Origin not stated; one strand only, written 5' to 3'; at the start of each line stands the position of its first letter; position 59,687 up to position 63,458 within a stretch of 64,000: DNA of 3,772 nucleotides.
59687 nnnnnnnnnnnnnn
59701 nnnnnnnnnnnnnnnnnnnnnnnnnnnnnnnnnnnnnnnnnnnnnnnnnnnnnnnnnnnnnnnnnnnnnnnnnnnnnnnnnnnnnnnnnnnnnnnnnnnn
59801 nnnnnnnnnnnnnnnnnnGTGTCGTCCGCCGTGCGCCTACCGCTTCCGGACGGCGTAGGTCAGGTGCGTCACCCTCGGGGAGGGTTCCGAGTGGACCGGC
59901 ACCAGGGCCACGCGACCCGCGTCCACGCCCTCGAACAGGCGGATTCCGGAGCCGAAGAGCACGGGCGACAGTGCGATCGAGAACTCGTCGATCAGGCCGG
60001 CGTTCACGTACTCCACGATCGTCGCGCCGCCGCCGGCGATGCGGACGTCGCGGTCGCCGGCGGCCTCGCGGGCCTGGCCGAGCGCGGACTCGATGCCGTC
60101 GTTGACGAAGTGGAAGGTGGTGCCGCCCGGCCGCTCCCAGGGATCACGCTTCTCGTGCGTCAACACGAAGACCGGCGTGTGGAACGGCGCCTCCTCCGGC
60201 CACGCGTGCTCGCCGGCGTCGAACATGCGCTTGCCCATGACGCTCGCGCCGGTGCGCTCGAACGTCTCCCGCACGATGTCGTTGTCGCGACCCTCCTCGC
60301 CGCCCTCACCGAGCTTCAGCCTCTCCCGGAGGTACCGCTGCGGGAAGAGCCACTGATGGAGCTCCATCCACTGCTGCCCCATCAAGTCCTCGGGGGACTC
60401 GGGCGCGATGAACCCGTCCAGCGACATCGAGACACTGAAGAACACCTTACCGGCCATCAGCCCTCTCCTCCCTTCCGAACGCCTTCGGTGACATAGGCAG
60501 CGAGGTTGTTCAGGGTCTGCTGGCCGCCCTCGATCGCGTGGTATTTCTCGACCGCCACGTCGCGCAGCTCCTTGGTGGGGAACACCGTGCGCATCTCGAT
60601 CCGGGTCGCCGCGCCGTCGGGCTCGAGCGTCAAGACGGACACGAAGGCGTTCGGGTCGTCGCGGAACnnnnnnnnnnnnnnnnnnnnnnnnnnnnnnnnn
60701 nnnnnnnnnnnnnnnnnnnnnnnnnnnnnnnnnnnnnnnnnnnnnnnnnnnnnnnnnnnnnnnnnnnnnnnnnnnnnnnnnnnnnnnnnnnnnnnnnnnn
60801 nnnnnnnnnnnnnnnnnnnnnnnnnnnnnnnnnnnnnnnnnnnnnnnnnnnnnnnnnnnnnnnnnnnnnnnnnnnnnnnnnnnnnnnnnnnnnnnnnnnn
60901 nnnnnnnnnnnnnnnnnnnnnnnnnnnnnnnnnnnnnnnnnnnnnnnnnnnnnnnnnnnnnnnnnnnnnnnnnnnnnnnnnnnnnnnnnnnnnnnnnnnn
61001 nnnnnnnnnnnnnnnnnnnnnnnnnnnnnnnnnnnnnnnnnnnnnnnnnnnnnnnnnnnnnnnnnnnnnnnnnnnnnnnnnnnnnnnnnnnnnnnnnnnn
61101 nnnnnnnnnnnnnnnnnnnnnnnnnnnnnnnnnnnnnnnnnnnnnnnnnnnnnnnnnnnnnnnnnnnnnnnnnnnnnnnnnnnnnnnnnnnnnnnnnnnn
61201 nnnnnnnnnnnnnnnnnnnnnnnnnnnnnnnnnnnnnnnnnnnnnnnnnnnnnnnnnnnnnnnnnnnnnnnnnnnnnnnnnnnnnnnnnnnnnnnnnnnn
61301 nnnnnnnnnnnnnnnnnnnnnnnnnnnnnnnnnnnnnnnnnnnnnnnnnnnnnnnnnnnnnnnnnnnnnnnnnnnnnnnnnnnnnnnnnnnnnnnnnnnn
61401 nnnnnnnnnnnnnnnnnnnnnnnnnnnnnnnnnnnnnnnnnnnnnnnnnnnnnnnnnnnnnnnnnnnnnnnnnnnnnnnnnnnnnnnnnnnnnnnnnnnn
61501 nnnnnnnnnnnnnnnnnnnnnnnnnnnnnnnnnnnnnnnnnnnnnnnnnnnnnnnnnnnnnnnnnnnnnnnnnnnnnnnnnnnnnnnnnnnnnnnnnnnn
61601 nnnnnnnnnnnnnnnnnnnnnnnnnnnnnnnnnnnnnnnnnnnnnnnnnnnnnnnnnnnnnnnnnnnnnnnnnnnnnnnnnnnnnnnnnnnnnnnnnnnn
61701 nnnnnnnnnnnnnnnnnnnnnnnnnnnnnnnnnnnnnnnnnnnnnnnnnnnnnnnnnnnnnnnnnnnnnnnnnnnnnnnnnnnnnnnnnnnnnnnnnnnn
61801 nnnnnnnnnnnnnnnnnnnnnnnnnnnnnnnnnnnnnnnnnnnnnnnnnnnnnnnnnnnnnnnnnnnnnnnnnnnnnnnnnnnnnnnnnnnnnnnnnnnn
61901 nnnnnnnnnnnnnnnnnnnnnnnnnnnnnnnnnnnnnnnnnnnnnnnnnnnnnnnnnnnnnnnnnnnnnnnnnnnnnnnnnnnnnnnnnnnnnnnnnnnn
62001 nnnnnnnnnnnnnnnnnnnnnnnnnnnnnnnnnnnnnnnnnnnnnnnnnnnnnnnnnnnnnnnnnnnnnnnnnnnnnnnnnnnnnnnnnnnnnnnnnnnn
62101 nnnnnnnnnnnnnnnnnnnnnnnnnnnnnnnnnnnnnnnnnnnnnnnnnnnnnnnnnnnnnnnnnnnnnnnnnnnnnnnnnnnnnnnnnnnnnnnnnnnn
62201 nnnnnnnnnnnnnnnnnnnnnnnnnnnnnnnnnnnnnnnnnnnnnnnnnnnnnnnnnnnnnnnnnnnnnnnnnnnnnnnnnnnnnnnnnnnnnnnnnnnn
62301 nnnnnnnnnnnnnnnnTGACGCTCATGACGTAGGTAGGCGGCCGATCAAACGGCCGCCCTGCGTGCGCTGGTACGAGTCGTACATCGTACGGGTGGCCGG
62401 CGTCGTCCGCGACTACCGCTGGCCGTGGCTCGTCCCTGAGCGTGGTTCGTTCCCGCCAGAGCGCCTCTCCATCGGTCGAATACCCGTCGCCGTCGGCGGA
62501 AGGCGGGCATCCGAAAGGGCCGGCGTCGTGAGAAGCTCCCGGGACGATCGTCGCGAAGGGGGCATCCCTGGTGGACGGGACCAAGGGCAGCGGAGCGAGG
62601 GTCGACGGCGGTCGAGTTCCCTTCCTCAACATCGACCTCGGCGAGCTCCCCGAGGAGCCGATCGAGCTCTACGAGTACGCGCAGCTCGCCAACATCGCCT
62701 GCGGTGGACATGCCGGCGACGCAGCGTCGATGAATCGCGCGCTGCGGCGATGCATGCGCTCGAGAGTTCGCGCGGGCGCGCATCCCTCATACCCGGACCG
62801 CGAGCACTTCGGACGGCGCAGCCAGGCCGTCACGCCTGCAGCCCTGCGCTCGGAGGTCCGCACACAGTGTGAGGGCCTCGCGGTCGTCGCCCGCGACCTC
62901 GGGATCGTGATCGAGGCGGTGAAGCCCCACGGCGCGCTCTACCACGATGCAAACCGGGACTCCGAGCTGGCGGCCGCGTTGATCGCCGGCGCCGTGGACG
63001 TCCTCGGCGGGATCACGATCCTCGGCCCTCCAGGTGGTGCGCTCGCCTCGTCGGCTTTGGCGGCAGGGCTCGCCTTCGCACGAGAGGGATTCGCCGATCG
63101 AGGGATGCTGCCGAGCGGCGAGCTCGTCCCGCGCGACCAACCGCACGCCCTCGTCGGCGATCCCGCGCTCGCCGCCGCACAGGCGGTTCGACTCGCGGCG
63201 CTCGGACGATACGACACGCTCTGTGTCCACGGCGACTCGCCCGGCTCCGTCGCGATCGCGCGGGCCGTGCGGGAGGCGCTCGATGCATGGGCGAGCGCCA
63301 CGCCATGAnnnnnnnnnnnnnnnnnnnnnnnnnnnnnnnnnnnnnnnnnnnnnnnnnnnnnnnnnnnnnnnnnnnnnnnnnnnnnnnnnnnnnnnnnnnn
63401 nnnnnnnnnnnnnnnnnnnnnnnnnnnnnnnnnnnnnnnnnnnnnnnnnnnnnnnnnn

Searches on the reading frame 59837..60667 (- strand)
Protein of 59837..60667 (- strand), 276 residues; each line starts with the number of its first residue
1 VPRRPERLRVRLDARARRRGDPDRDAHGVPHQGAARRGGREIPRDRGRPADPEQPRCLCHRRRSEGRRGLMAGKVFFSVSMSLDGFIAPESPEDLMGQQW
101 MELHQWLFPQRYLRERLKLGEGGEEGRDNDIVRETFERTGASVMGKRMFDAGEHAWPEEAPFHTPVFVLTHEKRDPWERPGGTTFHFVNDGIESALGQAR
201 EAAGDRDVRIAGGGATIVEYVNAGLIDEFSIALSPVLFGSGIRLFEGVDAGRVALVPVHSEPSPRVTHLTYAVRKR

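Call 81: search_protein_families(library=pfam, proteins=[window:59837-60667:-], max_evalue=0.0001)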
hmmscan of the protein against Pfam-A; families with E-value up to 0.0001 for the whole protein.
window:59837-60667:- (276 aa): 1 family
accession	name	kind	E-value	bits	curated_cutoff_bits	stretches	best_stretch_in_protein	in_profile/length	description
PF01872.23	RibD_C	-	8.8e-14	52.2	24.1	1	74-262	2-190/197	RibD C-terminal domain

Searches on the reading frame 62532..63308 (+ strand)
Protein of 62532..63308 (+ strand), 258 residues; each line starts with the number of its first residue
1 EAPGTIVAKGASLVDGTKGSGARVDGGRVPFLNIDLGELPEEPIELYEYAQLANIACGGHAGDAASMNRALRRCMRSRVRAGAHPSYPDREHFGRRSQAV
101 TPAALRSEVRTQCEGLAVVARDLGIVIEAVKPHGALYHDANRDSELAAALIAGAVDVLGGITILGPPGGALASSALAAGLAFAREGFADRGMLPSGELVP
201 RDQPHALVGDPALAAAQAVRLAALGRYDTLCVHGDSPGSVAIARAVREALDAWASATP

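Call 81: search_protein_families(library=pfam, proteins=[window:62532-63308:+], max_evalue=0.0001)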
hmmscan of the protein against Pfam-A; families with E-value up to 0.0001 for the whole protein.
window:62532-63308:+ (258 aa): 1 family
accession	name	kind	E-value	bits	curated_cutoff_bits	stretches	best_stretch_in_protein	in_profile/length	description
PF03746.21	LamB_YcsF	-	9.7e-59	199.3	22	1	32-251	3-239/239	LamB/YcsF family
